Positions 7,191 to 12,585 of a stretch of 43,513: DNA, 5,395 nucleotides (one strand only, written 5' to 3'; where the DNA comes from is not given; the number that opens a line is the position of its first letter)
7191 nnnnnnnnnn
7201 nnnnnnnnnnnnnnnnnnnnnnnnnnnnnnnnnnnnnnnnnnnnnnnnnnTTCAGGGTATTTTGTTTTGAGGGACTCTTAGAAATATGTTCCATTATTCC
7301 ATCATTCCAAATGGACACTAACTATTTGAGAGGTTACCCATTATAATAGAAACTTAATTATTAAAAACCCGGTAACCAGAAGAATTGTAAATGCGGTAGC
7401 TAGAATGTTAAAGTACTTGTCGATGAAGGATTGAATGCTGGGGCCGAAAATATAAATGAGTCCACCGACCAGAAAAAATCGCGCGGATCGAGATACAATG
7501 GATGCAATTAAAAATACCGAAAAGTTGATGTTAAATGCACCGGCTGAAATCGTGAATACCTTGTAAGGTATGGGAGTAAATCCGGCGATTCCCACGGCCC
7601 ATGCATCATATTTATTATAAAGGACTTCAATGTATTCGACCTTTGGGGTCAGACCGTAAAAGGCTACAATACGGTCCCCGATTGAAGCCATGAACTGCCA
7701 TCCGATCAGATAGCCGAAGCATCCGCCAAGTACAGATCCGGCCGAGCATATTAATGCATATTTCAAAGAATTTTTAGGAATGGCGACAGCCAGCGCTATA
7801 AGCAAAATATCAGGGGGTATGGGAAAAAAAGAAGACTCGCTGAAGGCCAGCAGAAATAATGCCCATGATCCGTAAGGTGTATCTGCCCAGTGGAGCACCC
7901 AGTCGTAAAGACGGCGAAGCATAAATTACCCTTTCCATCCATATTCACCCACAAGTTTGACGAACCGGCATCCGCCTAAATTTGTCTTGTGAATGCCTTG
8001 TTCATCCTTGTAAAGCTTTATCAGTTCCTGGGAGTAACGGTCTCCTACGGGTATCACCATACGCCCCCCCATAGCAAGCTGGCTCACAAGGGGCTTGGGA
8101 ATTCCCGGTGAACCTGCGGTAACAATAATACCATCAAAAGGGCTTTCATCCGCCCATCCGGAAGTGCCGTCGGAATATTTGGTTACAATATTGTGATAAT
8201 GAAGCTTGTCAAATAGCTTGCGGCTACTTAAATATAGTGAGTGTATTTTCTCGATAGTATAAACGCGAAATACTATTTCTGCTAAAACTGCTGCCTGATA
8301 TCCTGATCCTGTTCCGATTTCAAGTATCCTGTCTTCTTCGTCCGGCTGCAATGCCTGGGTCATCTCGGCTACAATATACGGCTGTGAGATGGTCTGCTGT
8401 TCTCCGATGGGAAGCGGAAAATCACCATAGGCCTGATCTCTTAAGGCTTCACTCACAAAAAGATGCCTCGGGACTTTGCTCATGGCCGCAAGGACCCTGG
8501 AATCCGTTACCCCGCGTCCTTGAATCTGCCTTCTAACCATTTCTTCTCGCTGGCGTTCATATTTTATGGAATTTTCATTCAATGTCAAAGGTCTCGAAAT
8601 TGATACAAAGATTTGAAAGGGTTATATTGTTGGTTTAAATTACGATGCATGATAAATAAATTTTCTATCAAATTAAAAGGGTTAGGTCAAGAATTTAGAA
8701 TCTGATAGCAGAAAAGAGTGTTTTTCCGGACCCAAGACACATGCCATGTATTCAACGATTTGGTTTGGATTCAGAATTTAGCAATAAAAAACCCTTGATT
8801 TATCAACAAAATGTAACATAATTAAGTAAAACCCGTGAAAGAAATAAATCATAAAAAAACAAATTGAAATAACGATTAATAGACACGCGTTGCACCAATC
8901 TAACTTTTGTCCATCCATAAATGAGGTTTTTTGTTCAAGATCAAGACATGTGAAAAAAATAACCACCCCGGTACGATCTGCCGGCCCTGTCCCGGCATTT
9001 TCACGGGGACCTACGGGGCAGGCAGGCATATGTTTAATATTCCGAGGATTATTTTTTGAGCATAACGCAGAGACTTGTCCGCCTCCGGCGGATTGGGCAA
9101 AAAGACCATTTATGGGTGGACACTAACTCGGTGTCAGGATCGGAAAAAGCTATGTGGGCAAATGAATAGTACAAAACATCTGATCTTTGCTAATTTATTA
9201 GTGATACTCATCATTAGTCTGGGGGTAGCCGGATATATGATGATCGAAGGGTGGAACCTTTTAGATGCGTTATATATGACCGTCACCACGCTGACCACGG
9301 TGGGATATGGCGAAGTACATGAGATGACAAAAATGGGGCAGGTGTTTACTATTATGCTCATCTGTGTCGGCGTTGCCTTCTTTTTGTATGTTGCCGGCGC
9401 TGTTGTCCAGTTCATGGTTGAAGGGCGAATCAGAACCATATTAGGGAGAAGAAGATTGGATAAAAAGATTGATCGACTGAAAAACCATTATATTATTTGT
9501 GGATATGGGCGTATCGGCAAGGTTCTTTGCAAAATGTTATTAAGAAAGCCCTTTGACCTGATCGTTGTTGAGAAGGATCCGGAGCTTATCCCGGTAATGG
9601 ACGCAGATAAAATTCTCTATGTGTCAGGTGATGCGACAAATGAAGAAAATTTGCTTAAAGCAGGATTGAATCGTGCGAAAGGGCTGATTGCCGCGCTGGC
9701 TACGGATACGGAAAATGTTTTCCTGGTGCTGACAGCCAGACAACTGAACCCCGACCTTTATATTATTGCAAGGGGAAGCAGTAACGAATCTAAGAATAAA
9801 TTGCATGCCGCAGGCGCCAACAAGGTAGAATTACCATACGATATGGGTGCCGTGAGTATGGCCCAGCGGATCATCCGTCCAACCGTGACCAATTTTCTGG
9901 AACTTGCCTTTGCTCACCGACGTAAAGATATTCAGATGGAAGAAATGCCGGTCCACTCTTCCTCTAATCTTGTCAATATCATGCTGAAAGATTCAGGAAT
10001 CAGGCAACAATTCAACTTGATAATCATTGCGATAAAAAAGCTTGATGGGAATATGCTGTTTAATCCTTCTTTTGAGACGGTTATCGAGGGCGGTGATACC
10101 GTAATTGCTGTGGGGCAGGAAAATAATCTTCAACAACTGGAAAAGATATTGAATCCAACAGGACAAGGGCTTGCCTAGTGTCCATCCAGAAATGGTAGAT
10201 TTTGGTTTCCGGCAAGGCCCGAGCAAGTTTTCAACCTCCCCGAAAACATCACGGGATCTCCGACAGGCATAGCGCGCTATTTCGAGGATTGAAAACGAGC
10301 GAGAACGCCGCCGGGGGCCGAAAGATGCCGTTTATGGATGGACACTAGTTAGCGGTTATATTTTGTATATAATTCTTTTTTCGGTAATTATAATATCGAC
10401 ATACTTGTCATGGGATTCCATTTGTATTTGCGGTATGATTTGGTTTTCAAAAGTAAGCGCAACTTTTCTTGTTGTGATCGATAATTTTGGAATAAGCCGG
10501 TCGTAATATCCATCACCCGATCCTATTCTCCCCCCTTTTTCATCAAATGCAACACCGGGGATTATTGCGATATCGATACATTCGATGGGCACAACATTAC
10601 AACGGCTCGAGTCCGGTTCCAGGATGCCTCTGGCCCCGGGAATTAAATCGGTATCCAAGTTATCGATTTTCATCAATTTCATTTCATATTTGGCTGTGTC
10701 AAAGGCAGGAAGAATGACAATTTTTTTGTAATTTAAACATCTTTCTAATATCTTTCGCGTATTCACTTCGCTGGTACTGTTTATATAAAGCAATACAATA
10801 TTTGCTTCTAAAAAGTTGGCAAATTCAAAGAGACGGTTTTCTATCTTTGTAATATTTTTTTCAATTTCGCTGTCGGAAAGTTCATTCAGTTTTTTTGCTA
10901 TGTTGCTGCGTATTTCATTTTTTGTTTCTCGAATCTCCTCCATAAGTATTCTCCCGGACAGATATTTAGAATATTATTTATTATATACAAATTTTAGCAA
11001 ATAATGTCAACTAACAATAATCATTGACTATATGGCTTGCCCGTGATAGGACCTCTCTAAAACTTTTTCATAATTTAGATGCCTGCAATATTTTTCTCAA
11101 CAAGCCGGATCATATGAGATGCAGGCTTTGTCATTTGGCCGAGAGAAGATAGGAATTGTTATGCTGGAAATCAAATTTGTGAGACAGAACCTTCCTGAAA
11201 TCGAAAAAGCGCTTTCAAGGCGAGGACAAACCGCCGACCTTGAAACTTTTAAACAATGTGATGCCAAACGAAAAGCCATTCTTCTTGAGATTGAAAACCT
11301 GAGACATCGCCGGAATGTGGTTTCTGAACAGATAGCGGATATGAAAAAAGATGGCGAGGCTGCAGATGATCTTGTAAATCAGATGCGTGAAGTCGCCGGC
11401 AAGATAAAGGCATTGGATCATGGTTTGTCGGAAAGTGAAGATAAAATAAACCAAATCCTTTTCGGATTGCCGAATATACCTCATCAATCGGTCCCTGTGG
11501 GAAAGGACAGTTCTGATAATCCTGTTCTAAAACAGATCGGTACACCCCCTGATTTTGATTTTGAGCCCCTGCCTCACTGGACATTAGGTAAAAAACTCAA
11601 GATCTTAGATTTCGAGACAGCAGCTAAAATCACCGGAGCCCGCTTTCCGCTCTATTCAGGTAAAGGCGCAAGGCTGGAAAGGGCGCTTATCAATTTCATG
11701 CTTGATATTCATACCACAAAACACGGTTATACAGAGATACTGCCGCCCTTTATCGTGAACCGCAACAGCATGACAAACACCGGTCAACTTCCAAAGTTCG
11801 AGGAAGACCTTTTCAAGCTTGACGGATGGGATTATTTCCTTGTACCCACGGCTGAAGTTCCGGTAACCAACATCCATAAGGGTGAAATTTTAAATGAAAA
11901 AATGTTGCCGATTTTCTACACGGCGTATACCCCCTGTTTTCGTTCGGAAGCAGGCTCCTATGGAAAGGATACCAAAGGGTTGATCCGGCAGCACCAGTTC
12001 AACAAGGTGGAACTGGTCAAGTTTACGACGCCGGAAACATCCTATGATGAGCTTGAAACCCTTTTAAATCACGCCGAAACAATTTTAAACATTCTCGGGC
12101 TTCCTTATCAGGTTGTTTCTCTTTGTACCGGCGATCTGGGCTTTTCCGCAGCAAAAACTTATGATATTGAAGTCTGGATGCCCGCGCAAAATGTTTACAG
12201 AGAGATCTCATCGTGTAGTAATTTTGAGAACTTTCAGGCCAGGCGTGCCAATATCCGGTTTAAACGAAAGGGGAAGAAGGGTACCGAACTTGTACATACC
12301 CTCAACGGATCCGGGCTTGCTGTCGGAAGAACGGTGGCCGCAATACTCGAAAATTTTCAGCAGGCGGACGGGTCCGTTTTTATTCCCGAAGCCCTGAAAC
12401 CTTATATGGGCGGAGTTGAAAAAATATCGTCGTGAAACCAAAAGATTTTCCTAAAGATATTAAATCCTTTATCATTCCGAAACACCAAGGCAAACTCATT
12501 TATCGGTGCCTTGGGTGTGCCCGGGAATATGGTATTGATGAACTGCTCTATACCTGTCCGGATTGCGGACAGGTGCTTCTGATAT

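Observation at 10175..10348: Dense family of 145-225-bp palindromic MITE-like elements (at least 6 copies in 43 kb)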

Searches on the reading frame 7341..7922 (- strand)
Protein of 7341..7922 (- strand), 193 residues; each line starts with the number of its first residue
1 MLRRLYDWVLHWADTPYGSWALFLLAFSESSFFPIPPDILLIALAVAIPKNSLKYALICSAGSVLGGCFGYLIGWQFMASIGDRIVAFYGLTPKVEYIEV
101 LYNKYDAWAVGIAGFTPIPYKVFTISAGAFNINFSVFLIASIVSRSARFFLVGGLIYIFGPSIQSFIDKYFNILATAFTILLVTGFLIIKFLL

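Call 62: search_protein_families(library=pfam, proteins=[window:7341-7922:-], max_evalue=0.00001)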
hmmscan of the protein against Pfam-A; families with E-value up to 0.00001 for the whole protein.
window:7341-7922:- (193 aa): 1 family
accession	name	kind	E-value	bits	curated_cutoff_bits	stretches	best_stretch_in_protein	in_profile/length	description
PF09335.16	VTT_dom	-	2e-12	48.1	33.9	1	35-155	1-120/123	VTT domain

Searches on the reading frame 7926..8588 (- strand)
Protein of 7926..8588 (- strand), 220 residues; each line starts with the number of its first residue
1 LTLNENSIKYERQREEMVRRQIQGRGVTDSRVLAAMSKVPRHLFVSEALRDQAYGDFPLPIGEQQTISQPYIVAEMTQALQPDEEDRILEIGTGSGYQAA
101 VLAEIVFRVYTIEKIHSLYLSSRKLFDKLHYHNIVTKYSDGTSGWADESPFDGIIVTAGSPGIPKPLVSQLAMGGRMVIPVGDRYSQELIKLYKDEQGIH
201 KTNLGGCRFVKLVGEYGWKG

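Call 21: search_protein_families(library=pfam, proteins=[window:7926-8588:-])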
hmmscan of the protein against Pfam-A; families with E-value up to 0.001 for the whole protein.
window:7926-8588:- (220 aa): 2 families
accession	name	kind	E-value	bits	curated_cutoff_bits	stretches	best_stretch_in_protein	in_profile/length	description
PF01135.25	PCMT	-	9.1e-61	205.7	20.3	1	13-215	2-208/210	Protein-L-isoaspartate(D-aspartate) O-methyltransferase (PCMT)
PF00398.26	RrnaAD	-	6.4e-06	25.9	24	1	66-130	12-74/263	Ribosomal RNA adenine dimethylase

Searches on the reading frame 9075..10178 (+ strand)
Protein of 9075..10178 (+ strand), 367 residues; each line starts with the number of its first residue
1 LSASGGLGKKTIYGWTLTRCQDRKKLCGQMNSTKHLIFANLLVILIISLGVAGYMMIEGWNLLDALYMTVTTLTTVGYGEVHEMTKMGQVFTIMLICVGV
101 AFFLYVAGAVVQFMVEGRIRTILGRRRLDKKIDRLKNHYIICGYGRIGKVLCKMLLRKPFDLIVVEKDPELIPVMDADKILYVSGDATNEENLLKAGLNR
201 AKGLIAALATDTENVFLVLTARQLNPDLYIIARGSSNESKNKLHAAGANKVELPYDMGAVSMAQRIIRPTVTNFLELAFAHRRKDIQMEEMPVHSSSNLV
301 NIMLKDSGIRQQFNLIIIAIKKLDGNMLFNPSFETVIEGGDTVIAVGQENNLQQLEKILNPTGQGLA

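Call 21: search_protein_families(library=pfam, proteins=[window:9075-10178:+])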
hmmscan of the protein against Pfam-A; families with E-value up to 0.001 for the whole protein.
window:9075-10178:+ (367 aa): 3 families
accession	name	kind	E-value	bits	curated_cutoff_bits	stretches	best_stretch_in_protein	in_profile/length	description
PF02254.24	TrkA_N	-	9e-30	103.8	23.8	1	139-252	1-114/116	TrkA-N domain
PF07885.22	Ion_trans_2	-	6.3e-19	68.1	22.5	1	42-115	2-78/79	Ion channel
PF02080.26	TrkA_C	-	5.8e-14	52.2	27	1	289-359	2-70/71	TrkA-C domain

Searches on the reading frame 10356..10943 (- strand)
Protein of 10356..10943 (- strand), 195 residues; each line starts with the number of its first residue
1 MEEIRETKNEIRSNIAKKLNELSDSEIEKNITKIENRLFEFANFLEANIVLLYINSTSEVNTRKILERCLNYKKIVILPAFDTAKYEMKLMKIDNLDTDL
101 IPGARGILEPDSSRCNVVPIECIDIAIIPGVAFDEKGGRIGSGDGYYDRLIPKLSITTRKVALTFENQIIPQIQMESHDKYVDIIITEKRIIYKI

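Call 21: search_protein_families(library=pfam, proteins=[window:10356-10943:-])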
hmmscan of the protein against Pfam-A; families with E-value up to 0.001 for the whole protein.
window:10356-10943:- (195 aa): 1 family
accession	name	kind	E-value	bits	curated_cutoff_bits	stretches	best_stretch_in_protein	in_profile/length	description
PF01812.26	5-FTHF_cyc-lig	-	8.9e-37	127.2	27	1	8-188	1-186/186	5-formyltetrahydrofolate cyclo-ligase family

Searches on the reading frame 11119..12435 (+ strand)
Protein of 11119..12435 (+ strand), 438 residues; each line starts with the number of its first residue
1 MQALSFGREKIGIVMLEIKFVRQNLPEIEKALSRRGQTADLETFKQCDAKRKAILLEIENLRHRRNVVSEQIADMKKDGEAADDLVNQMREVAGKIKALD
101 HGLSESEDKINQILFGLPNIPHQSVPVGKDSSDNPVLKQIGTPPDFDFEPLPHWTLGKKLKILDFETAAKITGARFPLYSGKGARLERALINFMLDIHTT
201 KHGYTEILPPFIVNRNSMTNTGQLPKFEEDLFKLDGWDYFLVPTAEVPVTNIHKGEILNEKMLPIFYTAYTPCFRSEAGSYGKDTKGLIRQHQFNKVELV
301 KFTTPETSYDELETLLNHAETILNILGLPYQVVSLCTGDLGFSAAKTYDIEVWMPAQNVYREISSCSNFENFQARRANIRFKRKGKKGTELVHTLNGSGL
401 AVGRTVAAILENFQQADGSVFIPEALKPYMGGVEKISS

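Call 62: search_protein_families(library=pfam, proteins=[window:11119-12435:+], max_evalue=0.00001)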
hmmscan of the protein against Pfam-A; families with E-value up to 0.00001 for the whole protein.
window:11119-12435:+ (438 aa): 2 families
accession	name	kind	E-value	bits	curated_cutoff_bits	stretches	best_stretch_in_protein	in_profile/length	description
PF00587.30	tRNA-synt_2b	-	1.8e-44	152.4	29.3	1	238-413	10-179/179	tRNA synthetase class II core domain (G, H, P, S and T)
PF02403.27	Seryl_tRNA_N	-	2.1e-26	92.7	28.2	1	15-121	1-108/108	Seryl-tRNA synthetase N-terminal domain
